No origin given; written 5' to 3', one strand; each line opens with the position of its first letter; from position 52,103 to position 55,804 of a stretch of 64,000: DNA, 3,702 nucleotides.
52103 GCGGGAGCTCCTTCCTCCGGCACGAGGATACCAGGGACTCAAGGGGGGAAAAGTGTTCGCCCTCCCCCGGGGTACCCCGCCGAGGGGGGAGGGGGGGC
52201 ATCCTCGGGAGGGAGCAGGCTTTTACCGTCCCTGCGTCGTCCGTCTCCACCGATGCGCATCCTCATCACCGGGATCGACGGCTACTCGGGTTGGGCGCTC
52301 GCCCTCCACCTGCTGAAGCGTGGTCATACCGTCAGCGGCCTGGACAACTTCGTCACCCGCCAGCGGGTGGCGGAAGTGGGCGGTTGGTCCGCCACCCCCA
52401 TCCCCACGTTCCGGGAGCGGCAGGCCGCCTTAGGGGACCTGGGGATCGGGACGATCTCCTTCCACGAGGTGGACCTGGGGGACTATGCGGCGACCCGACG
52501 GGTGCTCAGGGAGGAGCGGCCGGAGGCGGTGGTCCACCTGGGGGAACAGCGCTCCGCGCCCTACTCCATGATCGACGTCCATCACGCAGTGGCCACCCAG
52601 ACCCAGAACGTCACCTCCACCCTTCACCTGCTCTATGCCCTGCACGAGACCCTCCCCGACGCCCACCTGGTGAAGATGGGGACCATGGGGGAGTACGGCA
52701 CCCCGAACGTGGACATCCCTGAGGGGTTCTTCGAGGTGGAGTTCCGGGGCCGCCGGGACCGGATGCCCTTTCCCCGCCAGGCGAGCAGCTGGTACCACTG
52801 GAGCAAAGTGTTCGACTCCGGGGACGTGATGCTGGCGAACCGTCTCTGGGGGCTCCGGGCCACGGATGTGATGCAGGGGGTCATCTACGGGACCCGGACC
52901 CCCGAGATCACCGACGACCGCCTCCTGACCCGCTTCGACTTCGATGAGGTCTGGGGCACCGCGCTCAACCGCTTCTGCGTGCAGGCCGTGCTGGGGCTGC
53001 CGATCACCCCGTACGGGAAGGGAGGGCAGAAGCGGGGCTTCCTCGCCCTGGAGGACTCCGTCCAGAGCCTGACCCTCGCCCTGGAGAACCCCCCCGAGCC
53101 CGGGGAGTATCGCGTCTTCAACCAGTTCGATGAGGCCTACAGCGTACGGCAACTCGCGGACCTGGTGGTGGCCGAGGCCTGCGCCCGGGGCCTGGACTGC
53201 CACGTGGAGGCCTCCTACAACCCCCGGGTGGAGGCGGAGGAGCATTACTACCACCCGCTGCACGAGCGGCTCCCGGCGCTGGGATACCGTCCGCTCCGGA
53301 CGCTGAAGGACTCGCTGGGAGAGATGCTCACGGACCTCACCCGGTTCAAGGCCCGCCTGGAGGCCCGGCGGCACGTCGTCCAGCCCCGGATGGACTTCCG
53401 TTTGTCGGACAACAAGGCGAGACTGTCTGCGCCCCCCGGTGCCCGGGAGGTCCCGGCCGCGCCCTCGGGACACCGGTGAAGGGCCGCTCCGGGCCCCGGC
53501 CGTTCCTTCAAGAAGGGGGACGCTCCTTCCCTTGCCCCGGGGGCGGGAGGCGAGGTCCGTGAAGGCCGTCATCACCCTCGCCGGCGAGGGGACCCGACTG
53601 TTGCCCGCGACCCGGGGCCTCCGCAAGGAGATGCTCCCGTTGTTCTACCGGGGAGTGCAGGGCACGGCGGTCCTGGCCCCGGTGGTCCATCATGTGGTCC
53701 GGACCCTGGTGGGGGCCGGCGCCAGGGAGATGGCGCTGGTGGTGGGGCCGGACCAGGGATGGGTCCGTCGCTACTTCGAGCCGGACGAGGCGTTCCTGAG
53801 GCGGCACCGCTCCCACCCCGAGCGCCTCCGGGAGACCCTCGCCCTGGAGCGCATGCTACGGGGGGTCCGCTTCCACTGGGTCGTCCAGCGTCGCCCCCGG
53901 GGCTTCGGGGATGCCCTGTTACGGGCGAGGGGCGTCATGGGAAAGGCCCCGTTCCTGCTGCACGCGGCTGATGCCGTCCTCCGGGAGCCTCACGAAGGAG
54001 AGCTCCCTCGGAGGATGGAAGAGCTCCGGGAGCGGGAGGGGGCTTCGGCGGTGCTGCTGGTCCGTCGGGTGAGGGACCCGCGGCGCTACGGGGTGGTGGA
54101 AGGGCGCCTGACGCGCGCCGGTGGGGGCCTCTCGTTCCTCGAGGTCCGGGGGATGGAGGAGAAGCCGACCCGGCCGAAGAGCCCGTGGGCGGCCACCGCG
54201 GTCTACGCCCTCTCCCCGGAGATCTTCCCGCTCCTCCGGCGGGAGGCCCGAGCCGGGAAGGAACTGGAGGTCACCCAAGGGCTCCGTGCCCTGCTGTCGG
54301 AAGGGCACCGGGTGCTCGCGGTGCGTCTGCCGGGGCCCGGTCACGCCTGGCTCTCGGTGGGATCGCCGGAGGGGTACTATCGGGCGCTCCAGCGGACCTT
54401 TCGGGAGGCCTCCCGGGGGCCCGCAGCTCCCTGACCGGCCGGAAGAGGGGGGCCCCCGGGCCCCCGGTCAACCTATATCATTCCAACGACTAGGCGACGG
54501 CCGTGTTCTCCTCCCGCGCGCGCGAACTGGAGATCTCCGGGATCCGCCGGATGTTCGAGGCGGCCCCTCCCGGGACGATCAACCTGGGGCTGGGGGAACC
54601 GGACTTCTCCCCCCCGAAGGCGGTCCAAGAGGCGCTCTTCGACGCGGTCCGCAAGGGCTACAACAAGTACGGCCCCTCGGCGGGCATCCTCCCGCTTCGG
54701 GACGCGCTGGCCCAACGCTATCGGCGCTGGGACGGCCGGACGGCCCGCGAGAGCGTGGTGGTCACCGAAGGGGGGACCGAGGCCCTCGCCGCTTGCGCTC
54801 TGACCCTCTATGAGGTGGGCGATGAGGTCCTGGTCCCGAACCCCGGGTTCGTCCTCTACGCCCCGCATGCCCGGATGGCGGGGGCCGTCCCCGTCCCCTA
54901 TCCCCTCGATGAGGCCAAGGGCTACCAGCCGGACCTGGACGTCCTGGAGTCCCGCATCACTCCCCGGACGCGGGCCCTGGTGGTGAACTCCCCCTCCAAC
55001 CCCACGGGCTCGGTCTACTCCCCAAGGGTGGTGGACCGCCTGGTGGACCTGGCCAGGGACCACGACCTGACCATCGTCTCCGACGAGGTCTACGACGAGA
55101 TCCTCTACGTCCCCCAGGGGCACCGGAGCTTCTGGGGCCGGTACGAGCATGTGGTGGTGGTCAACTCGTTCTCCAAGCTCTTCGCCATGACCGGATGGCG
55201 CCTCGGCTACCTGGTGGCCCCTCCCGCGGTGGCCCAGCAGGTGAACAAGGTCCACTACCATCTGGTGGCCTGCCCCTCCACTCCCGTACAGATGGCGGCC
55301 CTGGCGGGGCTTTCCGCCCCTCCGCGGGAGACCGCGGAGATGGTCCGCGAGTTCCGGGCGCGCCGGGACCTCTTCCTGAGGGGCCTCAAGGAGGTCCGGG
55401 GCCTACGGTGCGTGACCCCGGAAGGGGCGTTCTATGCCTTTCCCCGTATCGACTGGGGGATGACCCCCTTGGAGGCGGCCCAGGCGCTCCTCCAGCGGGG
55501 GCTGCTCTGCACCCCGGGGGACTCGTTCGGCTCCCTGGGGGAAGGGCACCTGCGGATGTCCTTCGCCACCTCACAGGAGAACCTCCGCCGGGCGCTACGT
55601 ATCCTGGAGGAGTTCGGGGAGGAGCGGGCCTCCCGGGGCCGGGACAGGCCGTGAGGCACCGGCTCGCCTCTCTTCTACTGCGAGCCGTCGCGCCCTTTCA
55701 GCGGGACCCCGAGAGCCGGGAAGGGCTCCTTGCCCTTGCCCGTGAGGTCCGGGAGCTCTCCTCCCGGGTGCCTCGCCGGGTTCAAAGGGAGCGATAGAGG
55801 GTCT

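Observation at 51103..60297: N-glycosylation-type gene cluster (UDP-sulfoquinovose synthase, NDP-sugar pyrophosphorylase, two GT4s) with a surface glycoprotein gene immediately downstream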

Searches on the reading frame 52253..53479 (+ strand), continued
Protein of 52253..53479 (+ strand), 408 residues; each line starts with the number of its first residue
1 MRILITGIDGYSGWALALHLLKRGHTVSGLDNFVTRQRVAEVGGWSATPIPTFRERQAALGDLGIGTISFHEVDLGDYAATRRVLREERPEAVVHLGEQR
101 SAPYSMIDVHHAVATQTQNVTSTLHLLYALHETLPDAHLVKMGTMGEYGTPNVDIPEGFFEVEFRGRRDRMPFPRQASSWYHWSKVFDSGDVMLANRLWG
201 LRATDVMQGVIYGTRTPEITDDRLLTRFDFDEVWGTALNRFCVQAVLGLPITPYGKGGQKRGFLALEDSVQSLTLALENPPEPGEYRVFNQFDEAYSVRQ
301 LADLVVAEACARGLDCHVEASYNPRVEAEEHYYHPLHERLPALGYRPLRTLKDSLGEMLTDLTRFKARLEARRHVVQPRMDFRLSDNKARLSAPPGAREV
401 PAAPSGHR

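Call 48: search_protein_families(library=pfam, proteins=[L024:15186-17423:+, L024:12261-12818:-, L032:12246-12647:+, L032:12684-13406:+, L032:14884-16458:+, L032:16555-17115:-, L043:14968-16374:+, L065:16046-17533:+, L027:15773-17020:-, L027:17043-18143:-], max_evalue=0.0001)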
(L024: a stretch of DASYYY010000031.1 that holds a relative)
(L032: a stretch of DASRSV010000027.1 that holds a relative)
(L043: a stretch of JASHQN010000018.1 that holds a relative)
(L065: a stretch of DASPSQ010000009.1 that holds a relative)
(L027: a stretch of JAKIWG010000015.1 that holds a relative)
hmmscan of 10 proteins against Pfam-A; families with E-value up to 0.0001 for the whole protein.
L024:15186-17423:+ (745 aa): 0 families

L024:12261-12818:- (185 aa): 1 family
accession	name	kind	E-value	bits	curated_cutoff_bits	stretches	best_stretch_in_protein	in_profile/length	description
PF00903.31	Glyoxalase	-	4.7e-07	30.7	20.6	1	70-159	2-102/121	Glyoxalase/Bleomycin resistance protein/Dioxygenase superfamily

L032:12246-12647:+ (133 aa): 2 families
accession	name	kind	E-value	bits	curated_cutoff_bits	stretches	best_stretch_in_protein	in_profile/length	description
PF22677.2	Ble-like_N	-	3.2e-12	46.4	24.5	1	9-46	4-41/41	Bleomycin resistance protein-like N-terminal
PF00903.31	Glyoxalase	-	9.7e-08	32.9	20.6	1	6-123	1-119/121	Glyoxalase/Bleomycin resistance protein/Dioxygenase superfamily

L032:12684-13406:+ (240 aa): 0 families

L032:14884-16458:+ (524 aa): 2 families
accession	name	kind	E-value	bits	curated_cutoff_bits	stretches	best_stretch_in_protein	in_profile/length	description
PF13191.12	AAA_16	-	1.1e-07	33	32.6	1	34-163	21-146/167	AAA ATPase domain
PF13401.12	AAA_22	-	5.4e-05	23.9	27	0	37-75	5-45/130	AAA domain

L032:16555-17115:- (186 aa): 1 family
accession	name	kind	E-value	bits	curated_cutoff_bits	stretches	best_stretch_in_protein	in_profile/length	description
PF06983.19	3-dmu-9_3-mt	-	5.5e-27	95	24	1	15-143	2-115/116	3-demethylubiquinone-9 3-methyltransferase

L043:14968-16374:+ (468 aa): 5 families
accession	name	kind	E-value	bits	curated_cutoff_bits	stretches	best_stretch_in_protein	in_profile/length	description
PF00534.26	Glycos_transf_1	-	1.9e-27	96.3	26.4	1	288-441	15-168/172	Glycosyl transferases group 1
PF13692.12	Glyco_trans_1_4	-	1.3e-26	94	27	1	290-426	3-137/142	Glycosyl transferases group 1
PF13439.12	Glyco_transf_4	-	3.6e-24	86.1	28.5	1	96-271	1-169/170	Glycosyltransferase Family 4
PF13579.12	Glyco_trans_4_4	-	7.8e-20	72.3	29.7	1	97-267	1-158/158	Glycosyl transferase 4-like domain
PF20706.3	GT4-conflict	-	2.5e-10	40.3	26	1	245-396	155-312/385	Family 4 Glycosyltransferase in conflict systems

L065:16046-17533:+ (495 aa): 6 families
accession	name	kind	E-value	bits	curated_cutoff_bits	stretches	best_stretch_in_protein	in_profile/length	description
PF13692.12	Glyco_trans_1_4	-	9.6e-31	107.4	27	1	316-458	2-142/142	Glycosyl transferases group 1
PF00534.26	Glycos_transf_1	-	3.2e-30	105.4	26.4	1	314-467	14-167/172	Glycosyl transferases group 1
PF13439.12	Glyco_transf_4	-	2.9e-21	76.7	28.5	1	111-298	1-169/170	Glycosyltransferase Family 4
PF13579.12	Glyco_trans_4_4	-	3e-19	70.3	29.7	1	112-294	1-158/158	Glycosyl transferase 4-like domain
PF20706.3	GT4-conflict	-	7.1e-13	48.7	26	1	279-461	165-360/385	Family 4 Glycosyltransferase in conflict systems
PF13524.12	Glyco_trans_1_2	-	6.5e-05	23.4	25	0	335-479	7-136/144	Glycosyl transferase-like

L027:15773-17020:- (415 aa): 0 families

L027:17043-18143:- (366 aa): 4 families
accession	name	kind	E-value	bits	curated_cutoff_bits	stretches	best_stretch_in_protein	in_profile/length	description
PF24681.1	Kelch_KLHDC2_KLHL20_DRC7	-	1.6e-18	67.2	50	1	131-315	10-184/221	KLHDC2/KLHL20/DRC7 Kelch-repeats domain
PF24981.1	Beta-prop_ATRN-LZTR1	-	1.3e-14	54.6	50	2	205-355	22-171/289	Attractin/LZTR1 beta-propeller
PF13415.12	Kelch_3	-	1.2e-11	44.9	22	1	180-230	3-48/48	Galactose oxidase, central domain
PF13418.12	Kelch_4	-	1.8e-10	41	21.6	0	296-325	15-45/49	Galactose oxidase, central domain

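Call 49: search_protein_families(library=pfam, proteins=[L041:10944-12455:+, L041:12191-13270:-, L041:13334-14407:-, L041:14414-15568:-, L072:12389-13078:+, L002:12489-13229:+, L029:8399-10069:+, L029:10548-12362:+, L029:12793-14052:+], max_evalue=0.0001)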
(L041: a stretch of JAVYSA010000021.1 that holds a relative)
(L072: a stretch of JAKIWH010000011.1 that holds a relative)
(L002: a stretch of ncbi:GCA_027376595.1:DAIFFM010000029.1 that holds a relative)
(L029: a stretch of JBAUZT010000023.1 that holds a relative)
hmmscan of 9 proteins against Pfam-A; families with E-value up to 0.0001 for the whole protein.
L041:10944-12455:+ (503 aa): 0 families

L041:12191-13270:- (359 aa): 1 family
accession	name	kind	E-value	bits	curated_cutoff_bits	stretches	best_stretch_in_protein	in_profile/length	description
PF00535.33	Glycos_transf_2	-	1.6e-10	41.6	23.3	1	15-123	1-114/168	Glycosyl transferase family 2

L041:13334-14407:- (357 aa): 1 family
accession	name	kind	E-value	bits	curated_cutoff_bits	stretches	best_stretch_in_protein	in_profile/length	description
PF00535.33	Glycos_transf_2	-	2.2e-07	31.4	23.3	1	20-141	2-127/168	Glycosyl transferase family 2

L041:14414-15568:- (384 aa): 2 families
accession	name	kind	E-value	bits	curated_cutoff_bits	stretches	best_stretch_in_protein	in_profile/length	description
PF00535.33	Glycos_transf_2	-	1.1e-12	48.7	23.3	1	31-156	1-131/168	Glycosyl transferase family 2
PF13641.12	Glyco_tranf_2_3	-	7.2e-05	23.3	27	0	28-171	2-143/230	Glycosyltransferase like family 2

L072:12389-13078:+ (229 aa): 1 family
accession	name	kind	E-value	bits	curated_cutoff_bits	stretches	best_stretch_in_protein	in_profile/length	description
PF09365.15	DUF2461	-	3e-60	204.1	22.8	1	14-220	1-208/208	Conserved hypothetical protein (DUF2461)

L002:12489-13229:+ (246 aa): 0 families

L029:8399-10069:+ (556 aa): 1 family
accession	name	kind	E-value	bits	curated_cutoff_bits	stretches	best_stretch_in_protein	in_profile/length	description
PF01609.27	DDE_Tnp_1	-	2.5e-05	24.6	23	1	181-466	12-174/200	Transposase DDE domain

L029:10548-12362:+ (604 aa): 0 families

L029:12793-14052:+ (419 aa): 2 families
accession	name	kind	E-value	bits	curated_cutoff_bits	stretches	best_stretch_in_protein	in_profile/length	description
PF00676.26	E1_dh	-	2.1e-91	306.4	22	1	88-386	1-299/300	Dehydrogenase E1 component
PF02775.26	TPP_enzyme_C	-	2.8e-05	24.4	21.9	0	183-309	20-150/151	Thiamine pyrophosphate enzyme, C-terminal TPP binding domain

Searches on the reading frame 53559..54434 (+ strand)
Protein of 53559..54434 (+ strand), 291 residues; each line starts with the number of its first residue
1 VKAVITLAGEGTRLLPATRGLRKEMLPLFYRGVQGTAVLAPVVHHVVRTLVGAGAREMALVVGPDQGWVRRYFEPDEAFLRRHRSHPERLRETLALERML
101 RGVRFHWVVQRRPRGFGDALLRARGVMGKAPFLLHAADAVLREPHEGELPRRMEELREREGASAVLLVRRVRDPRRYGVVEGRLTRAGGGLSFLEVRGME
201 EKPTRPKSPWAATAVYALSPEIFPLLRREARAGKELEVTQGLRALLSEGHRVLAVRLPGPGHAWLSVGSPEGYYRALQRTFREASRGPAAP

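Call 4: search_protein_families(library=pfam, proteins=[window:53559-54434:+], max_evalue=0.01)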
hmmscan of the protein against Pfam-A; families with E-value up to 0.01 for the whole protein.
window:53559-54434:+ (291 aa): 1 family
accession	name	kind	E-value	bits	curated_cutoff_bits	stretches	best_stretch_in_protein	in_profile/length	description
PF00483.29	NTP_transferase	-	7.6e-22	78.5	21.2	1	2-278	1-240/245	Nucleotidyl transferase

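Call 5: search_protein_families(library=ncbifam, proteins=[window:53559-54434:+], max_evalue=0.01)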
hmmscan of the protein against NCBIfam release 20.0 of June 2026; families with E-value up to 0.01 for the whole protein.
window:53559-54434:+ (291 aa): 12 families
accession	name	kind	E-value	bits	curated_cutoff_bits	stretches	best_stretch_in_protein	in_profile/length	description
TIGR01099.1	galU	equivalog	3.8e-31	108.6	326.8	1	1-275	2-260/261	UTP--glucose-1-phosphate uridylyltransferase GalU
TIGR01208.1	rmlA_long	equivalog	3.5e-24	85.3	320.25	2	97-279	66-233/353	glucose-1-phosphate thymidylyltransferase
TIGR03992.1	Arch_glmU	subfamily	1.3e-23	83.5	292.1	2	100-282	68-229/393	bifunctional sugar-1-phosphate nucleotidylyltransferase/acetyltransferase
TIGR01207.1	rmlA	equivalog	2.2e-20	72.9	360.65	2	102-276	71-232/286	glucose-1-phosphate thymidylyltransferase RfbA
NF009928.0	PRK13389.1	equivalog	9.4e-20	70.9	548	1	2-276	10-275/302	UTP--glucose-1-phosphate uridylyltransferase GalU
NF041313.1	UDPGP_AglF_Halo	equivalog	8.1e-19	68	400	2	101-276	69-230/234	UTP--glucose-1-phosphate uridylyltransferase AglF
NF012024.0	PRK15480.1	equivalog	3.4e-17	62.5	588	1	101-270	74-230/292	glucose-1-phosphate thymidylyltransferase RfbA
NF007516.0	PRK10122.1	equivalog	2e-15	56.7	534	1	1-242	4-242/297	UTP--glucose-1-phosphate uridylyltransferase GalF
TIGR01105.1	galF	equivalog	9e-15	54.6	659.2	1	1-239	4-239/297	GalU regulator GalF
NF041173.1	Sug_nt_acttase_Thmprot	equivalog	2.1e-07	30.2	600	1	1-270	1-217/405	bifunctional sugar-1-phosphate nucleotidylyltransferase/acetyltransferase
NF052502.1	man1P_GTase_Rv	exception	2.2e-05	23.5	440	0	103-275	72-225/352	mannose-1-phosphate guanylyltransferase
NF045761.1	NAMPUrTaseMurU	equivalog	0.0064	16.4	250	0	1-58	1-49/226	N-acetylmuramate alpha-1-phosphate uridylyltransferase MurU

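Call 25: search_solved_structures(query=window:53559-54434:+, max_evalue=0.000001)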
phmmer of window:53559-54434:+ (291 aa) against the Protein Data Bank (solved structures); distinct sequences matched with E-value up to 0.000001: 37.
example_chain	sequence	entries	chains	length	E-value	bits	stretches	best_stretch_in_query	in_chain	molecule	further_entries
3juj_A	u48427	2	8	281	8.2e-22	81.2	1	2-281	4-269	UDP-glucose pyrophosphorylase (GalU)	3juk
4d48_A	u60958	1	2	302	4.1e-21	78.9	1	2-276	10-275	GLUCOSE-1-PHOSPHATE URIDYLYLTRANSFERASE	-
2e3d_A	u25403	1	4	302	2.2e-20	76.5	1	2-276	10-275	UTP--glucose-1-phosphate uridylyltransferase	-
1lvw_A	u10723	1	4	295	4.4e-20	75.5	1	101-276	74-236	glucose-1-phosphate thymidylyltransferase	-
8f73_A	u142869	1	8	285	9.5e-20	74.4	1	2-278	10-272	UTP--glucose-1-phosphate uridylyltransferase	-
6mnu_A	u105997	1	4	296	1.6e-19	73.7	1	1-276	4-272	UTP--glucose-1-phosphate uridylyltransferase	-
5i1f_A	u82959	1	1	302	2.6e-19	73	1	2-277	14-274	UTP--glucose-1-phosphate uridylyltransferase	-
1h5s_D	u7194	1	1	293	5.5e-18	68.7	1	102-274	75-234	Glucose-1-phosphate thymidylyltransferase 1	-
1h5r_B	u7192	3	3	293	7.4e-18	68.2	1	102-274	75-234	GLUCOSE-1-PHOSPHATE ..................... | Glucose-1-phosphate thymidylyltransferase 1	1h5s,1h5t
1h5s_A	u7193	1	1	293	1.1e-17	67.7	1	101-274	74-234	Glucose-1-phosphate thymidylyltransferase 1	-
9o90_A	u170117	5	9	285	1.3e-17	67.5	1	2-274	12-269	UTP--glucose-1-phosphate uridylyltransferase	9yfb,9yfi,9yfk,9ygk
1h5r_A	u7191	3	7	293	1.3e-17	67.4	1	102-274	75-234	GLUCOSE-1-PHOSPHATE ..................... | Glucose-1-phosphate thymidylyltransferase 1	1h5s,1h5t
7o2n_A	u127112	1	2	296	4.1e-17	65.8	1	2-246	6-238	Probable UTP--glucose-1-phosphate uridylyltransferase YngB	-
7b1r_A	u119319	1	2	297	4.2e-17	65.8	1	2-246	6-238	Probable UTP--glucose-1-phosphate uridylyltransferase YngB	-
1mp3_A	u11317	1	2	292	6.1e-17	65.2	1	102-274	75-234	GLUCOSE-1-PHOSPHATE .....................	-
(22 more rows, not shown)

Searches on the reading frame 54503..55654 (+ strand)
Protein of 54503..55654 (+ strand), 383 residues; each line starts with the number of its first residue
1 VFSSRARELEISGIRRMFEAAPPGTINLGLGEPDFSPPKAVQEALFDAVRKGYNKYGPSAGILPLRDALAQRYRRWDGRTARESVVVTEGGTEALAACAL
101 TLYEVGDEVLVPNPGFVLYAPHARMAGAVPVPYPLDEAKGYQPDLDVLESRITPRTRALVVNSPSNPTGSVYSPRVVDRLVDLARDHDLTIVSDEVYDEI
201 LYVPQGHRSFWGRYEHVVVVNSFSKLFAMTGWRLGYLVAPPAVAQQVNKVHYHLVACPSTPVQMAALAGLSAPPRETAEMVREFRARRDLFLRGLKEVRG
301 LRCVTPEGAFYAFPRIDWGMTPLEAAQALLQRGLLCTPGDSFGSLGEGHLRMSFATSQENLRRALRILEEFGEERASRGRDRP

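Call 4: search_protein_families(library=pfam, proteins=[window:54503-55654:+], max_evalue=0.01)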
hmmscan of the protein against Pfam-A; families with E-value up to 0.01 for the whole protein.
window:54503-55654:+ (383 aa): 5 families
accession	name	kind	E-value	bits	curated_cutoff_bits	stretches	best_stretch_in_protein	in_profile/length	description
PF00155.27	Aminotran_1_2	-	5.1e-71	240.2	19.7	1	25-367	3-360/361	Aminotransferase class I and II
PF01041.23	DegT_DnrJ_EryC1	-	1.1e-08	35.2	19.8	1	83-194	40-145/360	DegT/DnrJ/EryC1/StrS aminotransferase family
PF00266.25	Aminotran_5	-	2.1e-05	24.1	21.5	1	80-195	59-176/371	Aminotransferase class-V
PF01053.26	Cys_Met_Meta_PP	-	0.00016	20.8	27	1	83-196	68-175/381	Cys/Met metabolism PLP-dependent enzyme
PF01212.27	Beta_elim_lyase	-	0.00061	19.6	27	1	39-194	12-168/288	Beta-eliminating lyase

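Call 5: search_protein_families(library=ncbifam, proteins=[window:54503-55654:+], max_evalue=0.01)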
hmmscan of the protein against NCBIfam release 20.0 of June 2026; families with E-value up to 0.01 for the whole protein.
window:54503-55654:+ (383 aa): 89 families (the best 25 are shown)
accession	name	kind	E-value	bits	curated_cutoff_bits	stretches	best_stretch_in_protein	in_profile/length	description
NF041364.1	GntC_guanitoxin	equivalog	1e-93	314.1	415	1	26-371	1-356/356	guanitoxin biosynthesis PLP-dependent (S)-gamma-hydroxy-L-arginine cyclodehydratase GntC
NF041091.1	asp_aminotase_Arch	equivalog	2.7e-85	286.5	550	1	17-371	21-374/376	aspartate aminotransferase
NF005816.0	PRK07682.1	equivalog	1.1e-83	281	620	1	3-374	7-385/390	aminotransferase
NF006230.0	PRK08363.1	equivalog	2e-81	273.9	534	1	25-377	32-397/398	alanine aminotransferase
NF004770.0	PRK06108.1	subfamily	2.3e-79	267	422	1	3-371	14-391/396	pyridoxal phosphate-dependent aminotransferase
NF006229.0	PRK08361.1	equivalog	2.6e-79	267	624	1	5-370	13-386/391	aspartate aminotransferase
NF005817.0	PRK07683.1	equivalog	1e-76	258.1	575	1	3-375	6-384/387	aminotransferase A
NF005588.0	PRK07309.1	equivalog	1.4e-70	238.2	576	1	5-375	10-389/391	pyridoxal phosphate-dependent aminotransferase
NF006569.0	PRK09082.1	subfamily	1.1e-69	235.4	420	1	21-367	28-382/386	methionine aminotransferase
NF005601.0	PRK07337.1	equivalog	1.1e-68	232.1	496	1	18-370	30-390/394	pyridoxal phosphate-dependent aminotransferase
NF005855.0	PRK07777.1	equivalog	2.9e-64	217.8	553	1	20-367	25-383/391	pyridoxal phosphate-dependent aminotransferase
NF006756.0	PRK09276.1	subfamily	1e-63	215.6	507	1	25-370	33-384/387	LL-diaminopimelate aminotransferase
NF005744.0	PRK07568.1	subfamily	5.3e-63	213.2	389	1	2-370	3-388/398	pyridoxal phosphate-dependent aminotransferase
TIGR03540.1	DapC_direct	equivalog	6.3e-63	213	593.25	1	25-369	31-381/383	LL-diaminopimelate aminotransferase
NF006514.0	PRK08960.1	equivalog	9e-63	212.4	554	1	18-367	27-380/388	pyridoxal phosphate-dependent aminotransferase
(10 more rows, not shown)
